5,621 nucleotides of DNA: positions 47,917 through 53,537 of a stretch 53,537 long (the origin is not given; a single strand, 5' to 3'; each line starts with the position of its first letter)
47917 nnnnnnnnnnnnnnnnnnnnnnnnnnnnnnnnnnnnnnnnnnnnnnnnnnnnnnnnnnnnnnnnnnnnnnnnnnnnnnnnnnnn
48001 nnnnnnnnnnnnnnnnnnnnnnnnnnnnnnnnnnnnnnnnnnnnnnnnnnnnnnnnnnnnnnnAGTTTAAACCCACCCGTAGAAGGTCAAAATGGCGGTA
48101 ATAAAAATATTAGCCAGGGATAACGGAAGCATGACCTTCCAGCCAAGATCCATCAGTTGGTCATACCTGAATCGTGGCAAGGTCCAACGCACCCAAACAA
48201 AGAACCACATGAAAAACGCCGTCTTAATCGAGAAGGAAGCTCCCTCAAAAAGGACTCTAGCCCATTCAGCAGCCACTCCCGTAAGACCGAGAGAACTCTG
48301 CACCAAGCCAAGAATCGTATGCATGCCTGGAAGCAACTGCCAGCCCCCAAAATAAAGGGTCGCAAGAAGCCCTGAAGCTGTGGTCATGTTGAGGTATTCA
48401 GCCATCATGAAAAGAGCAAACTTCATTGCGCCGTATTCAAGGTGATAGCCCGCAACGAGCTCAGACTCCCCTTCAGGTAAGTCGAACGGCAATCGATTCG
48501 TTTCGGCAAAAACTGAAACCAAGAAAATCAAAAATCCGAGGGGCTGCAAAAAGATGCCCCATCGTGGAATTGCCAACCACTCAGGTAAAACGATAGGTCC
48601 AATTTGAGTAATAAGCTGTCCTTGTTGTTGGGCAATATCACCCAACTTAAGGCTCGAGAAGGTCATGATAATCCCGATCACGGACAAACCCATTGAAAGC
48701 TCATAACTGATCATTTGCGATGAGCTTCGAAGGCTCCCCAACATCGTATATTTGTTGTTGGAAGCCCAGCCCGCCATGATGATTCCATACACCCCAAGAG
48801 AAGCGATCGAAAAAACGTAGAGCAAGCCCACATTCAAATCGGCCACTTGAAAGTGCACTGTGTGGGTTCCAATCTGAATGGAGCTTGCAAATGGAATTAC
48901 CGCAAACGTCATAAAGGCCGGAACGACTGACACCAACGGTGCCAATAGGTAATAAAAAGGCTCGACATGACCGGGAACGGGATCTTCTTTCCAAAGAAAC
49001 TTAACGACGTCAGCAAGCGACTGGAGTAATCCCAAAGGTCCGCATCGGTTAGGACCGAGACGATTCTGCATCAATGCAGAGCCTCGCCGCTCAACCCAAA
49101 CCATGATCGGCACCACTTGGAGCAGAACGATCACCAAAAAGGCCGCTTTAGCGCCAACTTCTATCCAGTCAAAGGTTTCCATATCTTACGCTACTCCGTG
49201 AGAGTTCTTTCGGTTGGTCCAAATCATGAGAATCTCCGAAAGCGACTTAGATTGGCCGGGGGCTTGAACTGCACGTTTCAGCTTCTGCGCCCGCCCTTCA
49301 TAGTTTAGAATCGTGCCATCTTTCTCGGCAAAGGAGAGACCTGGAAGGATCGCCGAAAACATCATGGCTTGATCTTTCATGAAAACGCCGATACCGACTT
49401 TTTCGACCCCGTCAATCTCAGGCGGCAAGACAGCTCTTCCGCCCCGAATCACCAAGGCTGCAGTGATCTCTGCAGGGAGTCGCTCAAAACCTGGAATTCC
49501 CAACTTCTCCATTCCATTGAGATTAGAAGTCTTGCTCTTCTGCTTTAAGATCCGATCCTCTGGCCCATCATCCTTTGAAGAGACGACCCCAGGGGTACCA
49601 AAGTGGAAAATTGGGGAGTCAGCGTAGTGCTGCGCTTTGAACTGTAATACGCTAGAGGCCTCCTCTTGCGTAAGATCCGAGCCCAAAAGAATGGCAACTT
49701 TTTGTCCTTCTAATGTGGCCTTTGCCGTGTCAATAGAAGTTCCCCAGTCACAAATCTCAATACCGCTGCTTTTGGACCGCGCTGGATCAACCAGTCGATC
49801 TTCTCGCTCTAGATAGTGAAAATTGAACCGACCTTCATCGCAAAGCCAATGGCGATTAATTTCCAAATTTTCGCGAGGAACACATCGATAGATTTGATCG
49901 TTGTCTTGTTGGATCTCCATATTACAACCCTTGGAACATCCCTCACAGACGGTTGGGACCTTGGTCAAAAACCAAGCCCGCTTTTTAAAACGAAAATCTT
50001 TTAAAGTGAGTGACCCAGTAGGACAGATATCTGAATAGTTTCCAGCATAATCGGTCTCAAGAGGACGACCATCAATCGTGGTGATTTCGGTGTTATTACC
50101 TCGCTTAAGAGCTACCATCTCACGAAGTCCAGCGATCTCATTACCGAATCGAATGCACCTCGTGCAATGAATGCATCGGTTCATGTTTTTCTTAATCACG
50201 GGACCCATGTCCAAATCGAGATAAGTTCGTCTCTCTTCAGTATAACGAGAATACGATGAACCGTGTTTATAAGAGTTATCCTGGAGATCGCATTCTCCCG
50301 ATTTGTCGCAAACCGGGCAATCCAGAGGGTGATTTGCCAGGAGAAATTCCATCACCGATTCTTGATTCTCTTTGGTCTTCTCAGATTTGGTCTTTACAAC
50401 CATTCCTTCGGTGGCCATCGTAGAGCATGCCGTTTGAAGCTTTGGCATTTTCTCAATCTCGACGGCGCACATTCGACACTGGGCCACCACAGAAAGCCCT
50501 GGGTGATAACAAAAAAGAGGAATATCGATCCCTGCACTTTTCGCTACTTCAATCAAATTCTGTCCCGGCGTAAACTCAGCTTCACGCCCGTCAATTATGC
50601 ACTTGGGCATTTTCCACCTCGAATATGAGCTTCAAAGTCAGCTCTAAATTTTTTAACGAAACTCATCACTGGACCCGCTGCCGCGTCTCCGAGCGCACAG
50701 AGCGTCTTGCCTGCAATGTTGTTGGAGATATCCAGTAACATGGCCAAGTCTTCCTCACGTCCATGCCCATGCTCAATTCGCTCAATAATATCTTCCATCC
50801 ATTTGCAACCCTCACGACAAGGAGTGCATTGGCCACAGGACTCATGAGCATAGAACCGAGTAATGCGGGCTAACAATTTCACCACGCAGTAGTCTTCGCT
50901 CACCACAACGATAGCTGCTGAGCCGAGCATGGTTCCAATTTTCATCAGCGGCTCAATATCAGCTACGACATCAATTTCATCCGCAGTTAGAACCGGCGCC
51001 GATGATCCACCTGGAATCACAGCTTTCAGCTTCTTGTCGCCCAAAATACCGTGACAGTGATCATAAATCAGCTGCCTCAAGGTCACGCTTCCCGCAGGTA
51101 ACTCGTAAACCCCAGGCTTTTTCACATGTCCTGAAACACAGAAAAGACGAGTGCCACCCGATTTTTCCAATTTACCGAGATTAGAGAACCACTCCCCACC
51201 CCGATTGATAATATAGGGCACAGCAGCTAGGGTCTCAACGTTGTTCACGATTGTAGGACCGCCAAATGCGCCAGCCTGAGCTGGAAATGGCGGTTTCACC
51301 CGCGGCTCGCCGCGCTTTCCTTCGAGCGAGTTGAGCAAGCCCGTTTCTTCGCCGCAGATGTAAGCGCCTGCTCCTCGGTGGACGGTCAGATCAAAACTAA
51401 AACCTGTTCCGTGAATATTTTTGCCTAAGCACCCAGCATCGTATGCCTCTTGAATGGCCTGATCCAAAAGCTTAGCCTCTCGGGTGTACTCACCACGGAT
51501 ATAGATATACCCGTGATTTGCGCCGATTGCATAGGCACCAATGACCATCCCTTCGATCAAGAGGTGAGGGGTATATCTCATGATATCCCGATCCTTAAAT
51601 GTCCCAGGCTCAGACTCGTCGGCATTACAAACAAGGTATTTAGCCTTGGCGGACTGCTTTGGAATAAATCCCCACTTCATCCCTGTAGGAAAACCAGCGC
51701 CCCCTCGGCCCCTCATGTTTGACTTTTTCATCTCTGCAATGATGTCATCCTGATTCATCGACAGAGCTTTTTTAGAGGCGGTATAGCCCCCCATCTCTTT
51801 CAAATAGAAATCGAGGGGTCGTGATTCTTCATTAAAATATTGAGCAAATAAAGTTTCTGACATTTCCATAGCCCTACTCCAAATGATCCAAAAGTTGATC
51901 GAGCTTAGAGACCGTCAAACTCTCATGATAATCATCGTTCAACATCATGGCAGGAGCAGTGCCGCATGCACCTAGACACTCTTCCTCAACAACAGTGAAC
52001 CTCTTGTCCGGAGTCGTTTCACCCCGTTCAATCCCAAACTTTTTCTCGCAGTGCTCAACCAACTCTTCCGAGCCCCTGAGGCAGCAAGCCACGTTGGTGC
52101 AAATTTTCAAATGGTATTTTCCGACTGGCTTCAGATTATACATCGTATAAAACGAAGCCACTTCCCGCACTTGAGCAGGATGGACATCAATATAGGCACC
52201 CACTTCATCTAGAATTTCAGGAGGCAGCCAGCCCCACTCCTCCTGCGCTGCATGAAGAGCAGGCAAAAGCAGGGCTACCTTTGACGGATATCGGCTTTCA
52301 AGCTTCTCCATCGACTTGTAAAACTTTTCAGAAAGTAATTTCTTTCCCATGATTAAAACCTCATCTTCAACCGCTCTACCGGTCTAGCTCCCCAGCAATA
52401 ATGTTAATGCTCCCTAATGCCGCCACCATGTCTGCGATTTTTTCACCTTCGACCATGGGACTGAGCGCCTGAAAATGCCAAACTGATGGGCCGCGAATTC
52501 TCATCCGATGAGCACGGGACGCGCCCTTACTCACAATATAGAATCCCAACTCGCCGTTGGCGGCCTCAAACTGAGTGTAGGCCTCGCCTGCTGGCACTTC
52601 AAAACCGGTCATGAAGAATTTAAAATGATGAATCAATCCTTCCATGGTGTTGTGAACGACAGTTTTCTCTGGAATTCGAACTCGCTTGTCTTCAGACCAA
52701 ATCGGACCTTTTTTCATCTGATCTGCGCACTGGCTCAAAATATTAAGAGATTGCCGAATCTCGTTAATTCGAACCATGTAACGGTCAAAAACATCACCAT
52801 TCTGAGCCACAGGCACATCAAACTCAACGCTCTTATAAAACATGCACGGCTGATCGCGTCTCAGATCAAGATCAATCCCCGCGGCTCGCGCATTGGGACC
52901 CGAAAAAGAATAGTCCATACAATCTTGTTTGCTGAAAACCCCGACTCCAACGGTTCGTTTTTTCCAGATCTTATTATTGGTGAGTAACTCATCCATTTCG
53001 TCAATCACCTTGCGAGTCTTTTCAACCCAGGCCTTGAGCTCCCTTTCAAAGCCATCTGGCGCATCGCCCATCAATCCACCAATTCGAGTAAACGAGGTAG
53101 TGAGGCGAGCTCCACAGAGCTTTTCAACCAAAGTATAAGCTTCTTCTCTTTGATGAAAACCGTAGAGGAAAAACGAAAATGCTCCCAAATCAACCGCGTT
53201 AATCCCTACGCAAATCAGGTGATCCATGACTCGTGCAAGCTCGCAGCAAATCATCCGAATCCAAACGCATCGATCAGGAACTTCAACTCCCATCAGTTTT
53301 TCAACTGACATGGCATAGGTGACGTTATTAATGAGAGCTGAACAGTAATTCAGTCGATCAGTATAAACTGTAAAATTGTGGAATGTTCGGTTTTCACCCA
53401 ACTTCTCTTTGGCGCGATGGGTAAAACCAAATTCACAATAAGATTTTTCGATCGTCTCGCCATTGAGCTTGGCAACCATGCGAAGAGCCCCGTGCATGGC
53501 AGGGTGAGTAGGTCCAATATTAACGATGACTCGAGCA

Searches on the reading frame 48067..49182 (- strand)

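Call 45: search_protein_families(library=pfam, proteins=[window:48067-49182:-], max_evalue=0.0001)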
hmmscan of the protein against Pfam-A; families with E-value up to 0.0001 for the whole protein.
window:48067-49182:- (371 aa): 1 family
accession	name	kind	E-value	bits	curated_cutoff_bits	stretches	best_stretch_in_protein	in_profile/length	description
PF00146.26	NADHdh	-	1.5e-115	386.1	27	1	14-363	4-298/298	NADH dehydrogenase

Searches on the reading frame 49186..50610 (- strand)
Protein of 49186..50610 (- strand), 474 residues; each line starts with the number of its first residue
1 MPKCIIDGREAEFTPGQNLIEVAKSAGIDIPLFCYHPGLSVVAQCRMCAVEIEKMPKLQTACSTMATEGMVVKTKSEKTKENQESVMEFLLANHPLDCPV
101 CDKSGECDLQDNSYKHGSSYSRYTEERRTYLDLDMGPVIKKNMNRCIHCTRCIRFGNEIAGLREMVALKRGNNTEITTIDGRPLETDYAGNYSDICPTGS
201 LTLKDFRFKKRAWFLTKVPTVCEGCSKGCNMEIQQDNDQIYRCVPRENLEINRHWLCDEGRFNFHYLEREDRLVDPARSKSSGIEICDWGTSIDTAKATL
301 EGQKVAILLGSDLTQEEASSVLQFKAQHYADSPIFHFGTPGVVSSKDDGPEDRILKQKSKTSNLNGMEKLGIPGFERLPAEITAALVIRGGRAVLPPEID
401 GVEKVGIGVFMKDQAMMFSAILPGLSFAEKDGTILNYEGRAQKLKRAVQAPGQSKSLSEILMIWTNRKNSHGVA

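Call 45: search_protein_families(library=pfam, proteins=[window:49186-50610:-], max_evalue=0.0001)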
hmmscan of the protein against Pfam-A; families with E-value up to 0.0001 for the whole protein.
window:49186-50610:- (474 aa): 7 families
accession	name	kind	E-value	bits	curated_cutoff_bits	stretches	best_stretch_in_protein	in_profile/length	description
PF22117.2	Fer4_Nqo3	-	1.1e-25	90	27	1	136-202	1-67/67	NADH-quinone oxidoreductase subunit 3, ferredoxin-like domain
PF10588.14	NADH-G_4Fe-4S_3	-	4.4e-17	61.8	27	1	84-121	2-39/40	NADH-ubiquinone oxidoreductase-G iron-sulfur binding region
PF13510.11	Fer2_4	-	1.5e-15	57.4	22.8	1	6-76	8-81/82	2Fe-2S iron-sulfur cluster binding domain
PF04879.21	Molybdop_Fe4S4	-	1.1e-08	35.3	22.7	1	216-266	2-52/55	Molybdopterin oxidoreductase Fe4S4 domain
PF00384.28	Molybdopterin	-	1.8e-08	34.3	24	1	409-461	294-347/353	Molybdopterin oxidoreductase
PF00111.32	Fer2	-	5e-08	33.2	21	1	7-54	4-49/77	2Fe-2S iron-sulfur cluster binding domain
PF22151.2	Fer4_NDSU1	-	1e-05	25.3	23.8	1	228-263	14-49/51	NADH-ubiquinone oxidoreductase NDSU1/NuoG-like, 4Fe-4S domain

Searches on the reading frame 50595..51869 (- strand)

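Call 45: search_protein_families(library=pfam, proteins=[window:50595-51869:-], max_evalue=0.0001)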
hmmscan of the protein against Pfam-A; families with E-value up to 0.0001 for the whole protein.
window:50595-51869:- (424 aa): 4 families
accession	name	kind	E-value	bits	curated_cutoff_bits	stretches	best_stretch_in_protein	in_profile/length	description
PF01512.22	Complex1_51K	-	8.4e-51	172.3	31.2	1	48-218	2-149/150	Nuo51 FMN-binding domain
PF10589.14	NADH_4Fe-4S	-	7.9e-34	115.8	23.5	1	332-415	2-85/85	NADH-ubiquinone oxidoreductase-F iron-sulfur binding region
PF22461.2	SLBB_2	-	1.4e-09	38.3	27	1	242-299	2-60/79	SLBB domain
PF10531.15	SLBB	-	1.8e-07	31.3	27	1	243-293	2-54/55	SLBB domain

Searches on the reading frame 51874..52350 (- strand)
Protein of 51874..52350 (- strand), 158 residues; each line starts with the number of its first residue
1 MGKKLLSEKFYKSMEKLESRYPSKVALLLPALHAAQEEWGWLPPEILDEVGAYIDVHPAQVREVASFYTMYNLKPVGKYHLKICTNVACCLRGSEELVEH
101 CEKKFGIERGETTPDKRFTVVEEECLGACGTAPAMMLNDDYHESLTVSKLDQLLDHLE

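Call 45: search_protein_families(library=pfam, proteins=[window:51874-52350:-], max_evalue=0.0001)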
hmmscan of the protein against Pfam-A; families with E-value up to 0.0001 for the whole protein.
window:51874-52350:- (158 aa): 1 family
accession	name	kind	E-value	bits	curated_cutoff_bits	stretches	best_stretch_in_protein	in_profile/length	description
PF01257.25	2Fe-2S_thioredx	-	7.1e-54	182.1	24.8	1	16-157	3-144/145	Thioredoxin-like [2Fe-2S] ferredoxin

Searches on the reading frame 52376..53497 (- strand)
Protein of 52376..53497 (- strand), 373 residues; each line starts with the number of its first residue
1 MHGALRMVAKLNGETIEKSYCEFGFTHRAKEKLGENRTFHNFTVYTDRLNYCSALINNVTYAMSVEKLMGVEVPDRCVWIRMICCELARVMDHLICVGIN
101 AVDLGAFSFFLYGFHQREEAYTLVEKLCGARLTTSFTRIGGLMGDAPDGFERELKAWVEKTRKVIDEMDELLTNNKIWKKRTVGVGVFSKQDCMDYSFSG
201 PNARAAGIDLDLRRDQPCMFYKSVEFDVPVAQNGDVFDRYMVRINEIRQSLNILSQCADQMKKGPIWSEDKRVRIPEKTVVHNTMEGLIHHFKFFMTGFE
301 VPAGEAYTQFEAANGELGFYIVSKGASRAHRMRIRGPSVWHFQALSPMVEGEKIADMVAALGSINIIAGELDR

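Call 45: search_protein_families(library=pfam, proteins=[window:52376-53497:-], max_evalue=0.0001)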
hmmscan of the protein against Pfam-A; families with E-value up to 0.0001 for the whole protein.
window:52376-53497:- (373 aa): 1 family
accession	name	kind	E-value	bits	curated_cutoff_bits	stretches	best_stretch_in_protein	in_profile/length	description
PF00346.24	Complex1_49kDa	-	3e-106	354.9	24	1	103-373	1-271/271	Respiratory-chain NADH dehydrogenase, 49 Kd subunit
